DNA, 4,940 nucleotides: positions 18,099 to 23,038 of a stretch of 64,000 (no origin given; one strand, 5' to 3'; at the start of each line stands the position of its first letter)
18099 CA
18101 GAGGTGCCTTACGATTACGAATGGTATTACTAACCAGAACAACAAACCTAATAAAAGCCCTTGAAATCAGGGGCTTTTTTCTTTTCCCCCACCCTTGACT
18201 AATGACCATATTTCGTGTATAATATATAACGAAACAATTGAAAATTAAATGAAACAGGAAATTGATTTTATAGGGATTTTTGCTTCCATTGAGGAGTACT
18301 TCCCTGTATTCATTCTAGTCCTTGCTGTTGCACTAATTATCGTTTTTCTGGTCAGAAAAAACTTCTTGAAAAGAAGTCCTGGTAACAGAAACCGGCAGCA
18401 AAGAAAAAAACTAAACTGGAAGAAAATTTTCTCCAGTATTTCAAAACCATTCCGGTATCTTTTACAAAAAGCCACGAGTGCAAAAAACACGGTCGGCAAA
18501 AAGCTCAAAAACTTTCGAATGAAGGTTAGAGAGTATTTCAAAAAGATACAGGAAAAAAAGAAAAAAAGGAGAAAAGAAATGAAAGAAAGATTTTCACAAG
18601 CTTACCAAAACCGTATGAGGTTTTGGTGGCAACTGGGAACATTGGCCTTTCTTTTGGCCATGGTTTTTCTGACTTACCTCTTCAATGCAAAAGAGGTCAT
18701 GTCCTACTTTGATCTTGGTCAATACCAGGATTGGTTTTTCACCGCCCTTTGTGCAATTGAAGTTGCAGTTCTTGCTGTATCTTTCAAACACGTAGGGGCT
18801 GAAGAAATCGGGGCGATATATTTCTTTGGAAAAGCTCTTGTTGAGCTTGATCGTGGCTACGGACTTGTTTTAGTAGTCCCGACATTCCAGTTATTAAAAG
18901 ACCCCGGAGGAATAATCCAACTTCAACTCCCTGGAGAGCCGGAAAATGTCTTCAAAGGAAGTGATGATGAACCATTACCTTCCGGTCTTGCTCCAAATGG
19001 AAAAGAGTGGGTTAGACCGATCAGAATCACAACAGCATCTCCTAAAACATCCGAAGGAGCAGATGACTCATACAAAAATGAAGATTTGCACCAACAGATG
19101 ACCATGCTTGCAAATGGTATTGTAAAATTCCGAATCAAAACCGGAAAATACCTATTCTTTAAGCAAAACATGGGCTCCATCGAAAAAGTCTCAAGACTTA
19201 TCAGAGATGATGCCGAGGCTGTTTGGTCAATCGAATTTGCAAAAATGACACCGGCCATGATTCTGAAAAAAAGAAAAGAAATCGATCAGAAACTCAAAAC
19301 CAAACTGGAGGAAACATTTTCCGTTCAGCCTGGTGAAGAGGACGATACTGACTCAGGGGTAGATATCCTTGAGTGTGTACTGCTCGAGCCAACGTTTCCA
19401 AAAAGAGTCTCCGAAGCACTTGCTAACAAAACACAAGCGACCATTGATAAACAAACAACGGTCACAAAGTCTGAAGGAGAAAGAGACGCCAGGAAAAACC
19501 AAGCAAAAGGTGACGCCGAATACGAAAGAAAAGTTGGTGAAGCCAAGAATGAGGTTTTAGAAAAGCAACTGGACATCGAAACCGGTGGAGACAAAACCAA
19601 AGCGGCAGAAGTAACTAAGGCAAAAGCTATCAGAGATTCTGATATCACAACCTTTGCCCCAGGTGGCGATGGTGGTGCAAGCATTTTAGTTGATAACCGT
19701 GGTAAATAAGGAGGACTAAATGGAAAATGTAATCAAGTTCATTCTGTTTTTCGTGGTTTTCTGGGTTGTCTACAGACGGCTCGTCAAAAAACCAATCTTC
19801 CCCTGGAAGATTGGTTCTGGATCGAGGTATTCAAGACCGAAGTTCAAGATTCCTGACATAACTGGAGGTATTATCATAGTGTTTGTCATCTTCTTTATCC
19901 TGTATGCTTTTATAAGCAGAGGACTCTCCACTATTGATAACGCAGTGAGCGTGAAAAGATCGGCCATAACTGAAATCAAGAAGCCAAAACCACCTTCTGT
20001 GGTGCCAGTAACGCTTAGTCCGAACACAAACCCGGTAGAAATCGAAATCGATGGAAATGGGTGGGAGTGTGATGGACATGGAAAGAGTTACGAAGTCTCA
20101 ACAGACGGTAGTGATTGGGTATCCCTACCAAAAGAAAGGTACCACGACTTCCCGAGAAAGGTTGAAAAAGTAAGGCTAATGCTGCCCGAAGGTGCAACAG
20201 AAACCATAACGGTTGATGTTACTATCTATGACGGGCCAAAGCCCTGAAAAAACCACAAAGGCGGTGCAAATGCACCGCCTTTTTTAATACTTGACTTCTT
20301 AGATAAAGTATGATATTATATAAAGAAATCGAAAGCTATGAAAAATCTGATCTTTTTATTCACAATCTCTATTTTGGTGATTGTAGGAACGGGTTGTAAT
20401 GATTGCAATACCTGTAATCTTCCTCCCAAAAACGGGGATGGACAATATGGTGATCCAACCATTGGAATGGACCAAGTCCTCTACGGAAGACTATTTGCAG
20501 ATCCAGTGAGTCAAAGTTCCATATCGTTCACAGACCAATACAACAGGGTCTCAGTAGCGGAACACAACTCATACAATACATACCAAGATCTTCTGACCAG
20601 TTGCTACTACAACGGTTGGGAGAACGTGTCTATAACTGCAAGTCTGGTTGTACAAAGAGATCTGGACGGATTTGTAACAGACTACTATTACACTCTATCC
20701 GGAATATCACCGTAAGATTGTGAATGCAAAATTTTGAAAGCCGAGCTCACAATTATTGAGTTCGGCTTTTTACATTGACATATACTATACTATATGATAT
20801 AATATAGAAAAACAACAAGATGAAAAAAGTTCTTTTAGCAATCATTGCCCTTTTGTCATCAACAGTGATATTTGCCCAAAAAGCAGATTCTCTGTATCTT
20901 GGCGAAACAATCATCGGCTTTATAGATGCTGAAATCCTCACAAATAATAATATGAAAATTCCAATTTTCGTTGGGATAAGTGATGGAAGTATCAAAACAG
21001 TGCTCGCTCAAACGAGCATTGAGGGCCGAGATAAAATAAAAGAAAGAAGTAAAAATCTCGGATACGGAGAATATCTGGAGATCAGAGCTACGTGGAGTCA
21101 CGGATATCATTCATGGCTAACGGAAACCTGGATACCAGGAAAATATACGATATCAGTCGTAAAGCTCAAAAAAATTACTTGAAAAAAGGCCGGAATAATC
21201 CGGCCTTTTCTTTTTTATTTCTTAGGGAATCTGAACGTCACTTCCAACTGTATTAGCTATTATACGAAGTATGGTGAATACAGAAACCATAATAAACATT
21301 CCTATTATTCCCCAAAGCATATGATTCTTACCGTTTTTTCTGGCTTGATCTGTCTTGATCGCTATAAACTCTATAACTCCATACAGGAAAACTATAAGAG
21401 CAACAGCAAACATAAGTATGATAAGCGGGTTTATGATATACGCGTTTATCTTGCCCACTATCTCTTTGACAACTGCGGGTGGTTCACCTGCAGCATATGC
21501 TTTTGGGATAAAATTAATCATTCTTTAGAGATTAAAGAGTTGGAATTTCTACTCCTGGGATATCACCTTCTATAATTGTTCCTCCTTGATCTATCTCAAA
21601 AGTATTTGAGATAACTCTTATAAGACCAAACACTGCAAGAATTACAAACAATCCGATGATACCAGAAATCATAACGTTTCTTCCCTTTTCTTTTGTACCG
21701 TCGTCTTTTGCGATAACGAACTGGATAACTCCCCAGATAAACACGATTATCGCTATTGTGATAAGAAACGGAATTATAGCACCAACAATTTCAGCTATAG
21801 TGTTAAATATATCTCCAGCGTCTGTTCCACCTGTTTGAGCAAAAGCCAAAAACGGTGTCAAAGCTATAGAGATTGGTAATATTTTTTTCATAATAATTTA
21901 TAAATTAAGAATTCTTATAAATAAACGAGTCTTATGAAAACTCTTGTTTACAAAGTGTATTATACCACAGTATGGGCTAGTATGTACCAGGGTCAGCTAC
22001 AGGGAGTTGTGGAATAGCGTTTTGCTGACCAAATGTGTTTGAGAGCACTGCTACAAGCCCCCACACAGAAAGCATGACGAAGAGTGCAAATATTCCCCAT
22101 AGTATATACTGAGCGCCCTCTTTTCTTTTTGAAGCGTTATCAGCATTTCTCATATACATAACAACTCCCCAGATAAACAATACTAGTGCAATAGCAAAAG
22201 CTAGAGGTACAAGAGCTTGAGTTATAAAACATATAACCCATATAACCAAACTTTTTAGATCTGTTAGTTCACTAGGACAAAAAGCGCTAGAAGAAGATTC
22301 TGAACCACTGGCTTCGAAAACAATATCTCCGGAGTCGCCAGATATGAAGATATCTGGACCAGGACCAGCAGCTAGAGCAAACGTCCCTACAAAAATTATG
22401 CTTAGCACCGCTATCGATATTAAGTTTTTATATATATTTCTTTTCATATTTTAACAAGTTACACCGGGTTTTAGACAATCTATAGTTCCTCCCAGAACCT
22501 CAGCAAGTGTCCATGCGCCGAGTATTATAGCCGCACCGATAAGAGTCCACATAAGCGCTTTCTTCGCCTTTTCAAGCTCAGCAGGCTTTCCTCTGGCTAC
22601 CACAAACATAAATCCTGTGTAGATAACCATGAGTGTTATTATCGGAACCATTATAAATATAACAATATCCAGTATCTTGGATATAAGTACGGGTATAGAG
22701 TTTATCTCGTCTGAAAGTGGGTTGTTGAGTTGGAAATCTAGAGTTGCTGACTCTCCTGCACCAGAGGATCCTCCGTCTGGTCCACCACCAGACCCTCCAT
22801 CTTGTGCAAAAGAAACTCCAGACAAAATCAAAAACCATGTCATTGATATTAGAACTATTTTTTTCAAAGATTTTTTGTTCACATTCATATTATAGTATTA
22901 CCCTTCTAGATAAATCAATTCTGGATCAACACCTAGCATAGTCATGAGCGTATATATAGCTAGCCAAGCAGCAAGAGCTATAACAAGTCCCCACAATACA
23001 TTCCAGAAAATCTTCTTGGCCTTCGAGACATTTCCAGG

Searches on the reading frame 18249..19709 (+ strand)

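Call 52: search_protein_families(library=pfam, proteins=[window:18249-19709:+], max_evalue=0.0001)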
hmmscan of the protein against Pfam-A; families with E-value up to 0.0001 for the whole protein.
window:18249-19709:+ (486 aa): 1 family
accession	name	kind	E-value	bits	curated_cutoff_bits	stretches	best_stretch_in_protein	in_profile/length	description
PF01145.31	Band_7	-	1.3e-06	29.1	23.6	1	284-411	58-175/176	SPFH domain / Band 7 family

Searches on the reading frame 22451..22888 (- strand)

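Call 52: search_protein_families(library=pfam, proteins=[window:22451-22888:-], max_evalue=0.0001)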
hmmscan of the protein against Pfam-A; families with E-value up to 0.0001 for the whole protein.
window:22451-22888:- (145 aa): 2 families
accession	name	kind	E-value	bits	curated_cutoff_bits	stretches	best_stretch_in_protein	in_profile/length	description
PF18895.5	T4SS_pilin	-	2.8e-10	40.6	26.6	1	64-132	4-71/71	Type IV secretion system pilin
PF04956.18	TrbC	-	5.3e-09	36.6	27.9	1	68-130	40-96/98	TrbC/VIRB2 pilin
